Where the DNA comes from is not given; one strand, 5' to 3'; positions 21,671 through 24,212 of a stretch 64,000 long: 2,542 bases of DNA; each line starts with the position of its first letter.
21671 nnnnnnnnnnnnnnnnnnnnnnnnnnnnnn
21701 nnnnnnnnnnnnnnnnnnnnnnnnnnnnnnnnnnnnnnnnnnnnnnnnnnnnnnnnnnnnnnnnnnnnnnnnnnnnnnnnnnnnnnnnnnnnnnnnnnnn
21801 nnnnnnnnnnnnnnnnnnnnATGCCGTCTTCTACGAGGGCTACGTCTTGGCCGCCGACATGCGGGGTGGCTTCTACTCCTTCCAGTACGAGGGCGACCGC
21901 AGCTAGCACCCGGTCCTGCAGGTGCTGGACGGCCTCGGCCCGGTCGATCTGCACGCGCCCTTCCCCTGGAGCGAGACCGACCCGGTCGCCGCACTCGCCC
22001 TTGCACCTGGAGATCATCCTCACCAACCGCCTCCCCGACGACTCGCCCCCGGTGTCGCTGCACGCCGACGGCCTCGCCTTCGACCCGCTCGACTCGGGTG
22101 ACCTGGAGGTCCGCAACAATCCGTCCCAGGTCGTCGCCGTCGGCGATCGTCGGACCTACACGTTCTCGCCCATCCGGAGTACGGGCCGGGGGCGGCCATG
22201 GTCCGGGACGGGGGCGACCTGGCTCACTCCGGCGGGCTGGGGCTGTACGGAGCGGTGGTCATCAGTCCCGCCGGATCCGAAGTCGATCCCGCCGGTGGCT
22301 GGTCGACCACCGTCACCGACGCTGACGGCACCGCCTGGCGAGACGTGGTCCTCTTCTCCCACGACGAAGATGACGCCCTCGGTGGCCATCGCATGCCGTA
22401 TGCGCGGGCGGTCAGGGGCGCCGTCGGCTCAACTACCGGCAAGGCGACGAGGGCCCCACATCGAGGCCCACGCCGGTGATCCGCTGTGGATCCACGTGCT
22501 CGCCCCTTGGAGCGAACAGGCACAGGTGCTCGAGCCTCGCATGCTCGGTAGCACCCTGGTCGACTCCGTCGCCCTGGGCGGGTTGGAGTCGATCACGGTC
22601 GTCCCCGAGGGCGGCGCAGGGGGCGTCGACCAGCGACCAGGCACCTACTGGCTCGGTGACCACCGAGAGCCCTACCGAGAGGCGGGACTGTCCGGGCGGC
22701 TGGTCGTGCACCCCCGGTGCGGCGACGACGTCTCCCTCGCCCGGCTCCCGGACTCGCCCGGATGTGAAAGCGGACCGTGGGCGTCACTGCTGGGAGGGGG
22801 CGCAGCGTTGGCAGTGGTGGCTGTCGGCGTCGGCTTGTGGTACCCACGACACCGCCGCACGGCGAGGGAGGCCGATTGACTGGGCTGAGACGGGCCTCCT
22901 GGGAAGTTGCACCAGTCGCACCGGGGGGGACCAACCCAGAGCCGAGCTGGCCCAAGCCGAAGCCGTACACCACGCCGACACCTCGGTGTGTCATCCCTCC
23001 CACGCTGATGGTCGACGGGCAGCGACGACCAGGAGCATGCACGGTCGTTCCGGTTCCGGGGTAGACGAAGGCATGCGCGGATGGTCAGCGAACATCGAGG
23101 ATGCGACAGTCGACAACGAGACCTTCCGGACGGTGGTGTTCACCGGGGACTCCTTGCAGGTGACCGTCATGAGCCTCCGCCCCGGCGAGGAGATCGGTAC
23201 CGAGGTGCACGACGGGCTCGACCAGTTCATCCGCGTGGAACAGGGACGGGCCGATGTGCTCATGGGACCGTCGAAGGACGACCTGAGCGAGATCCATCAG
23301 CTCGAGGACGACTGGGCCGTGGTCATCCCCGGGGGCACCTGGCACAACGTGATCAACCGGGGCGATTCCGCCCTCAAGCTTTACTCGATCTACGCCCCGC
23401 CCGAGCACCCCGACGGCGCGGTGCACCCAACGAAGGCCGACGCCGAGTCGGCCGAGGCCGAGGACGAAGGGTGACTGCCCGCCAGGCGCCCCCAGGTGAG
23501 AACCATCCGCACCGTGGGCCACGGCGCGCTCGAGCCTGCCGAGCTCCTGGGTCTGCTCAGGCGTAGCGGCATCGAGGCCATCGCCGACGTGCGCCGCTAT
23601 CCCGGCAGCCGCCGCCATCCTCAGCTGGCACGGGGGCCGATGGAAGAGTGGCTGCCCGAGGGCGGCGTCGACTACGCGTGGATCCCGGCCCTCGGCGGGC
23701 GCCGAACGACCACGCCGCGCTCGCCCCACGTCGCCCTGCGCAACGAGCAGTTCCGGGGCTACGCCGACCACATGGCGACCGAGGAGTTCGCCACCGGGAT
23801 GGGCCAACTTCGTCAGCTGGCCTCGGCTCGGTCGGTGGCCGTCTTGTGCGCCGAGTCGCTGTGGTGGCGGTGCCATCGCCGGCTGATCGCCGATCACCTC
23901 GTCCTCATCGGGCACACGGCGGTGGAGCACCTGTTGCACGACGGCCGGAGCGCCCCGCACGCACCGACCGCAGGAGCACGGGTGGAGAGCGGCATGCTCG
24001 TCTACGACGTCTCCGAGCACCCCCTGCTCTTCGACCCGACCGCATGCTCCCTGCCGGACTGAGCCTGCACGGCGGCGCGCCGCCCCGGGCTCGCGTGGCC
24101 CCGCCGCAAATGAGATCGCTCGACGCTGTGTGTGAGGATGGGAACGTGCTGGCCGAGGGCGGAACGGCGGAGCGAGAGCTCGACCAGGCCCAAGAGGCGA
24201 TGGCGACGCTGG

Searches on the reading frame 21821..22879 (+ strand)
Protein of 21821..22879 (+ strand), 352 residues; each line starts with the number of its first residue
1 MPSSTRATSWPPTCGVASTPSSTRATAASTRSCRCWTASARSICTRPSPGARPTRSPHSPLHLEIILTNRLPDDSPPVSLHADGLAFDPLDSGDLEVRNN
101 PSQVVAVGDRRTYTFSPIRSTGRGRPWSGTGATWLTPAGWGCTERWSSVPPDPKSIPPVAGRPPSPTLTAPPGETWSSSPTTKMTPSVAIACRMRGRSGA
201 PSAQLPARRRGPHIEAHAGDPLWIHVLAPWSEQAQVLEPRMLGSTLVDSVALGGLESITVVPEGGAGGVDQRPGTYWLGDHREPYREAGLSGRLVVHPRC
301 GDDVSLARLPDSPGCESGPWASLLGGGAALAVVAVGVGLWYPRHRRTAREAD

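Call 9: search_protein_families(library=pfam, proteins=[window:21821-22879:+], max_evalue=0.01)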
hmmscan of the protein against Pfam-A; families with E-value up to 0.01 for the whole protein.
window:21821-22879:+ (352 aa): 1 family
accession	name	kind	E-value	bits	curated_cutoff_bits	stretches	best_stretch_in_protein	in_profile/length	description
PF07732.21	Cu-oxidase_3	-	0.0087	16.6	21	0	269-299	87-117/119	Multicopper oxidase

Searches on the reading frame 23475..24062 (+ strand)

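Call 9: search_protein_families(library=pfam, proteins=[window:23475-24062:+], max_evalue=0.01)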
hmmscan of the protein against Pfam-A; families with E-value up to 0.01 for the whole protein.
window:23475-24062:+ (195 aa): 2 families
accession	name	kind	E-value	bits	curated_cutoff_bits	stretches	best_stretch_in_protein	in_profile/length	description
PF04343.18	DUF488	-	4.7e-29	101.9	22.2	1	23-142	4-121/121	Domain of unknown function DUF488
PF22751.1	DUF488-N3a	-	0.00053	20.7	27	1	92-142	63-114/118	Active DUF488-N3 subclade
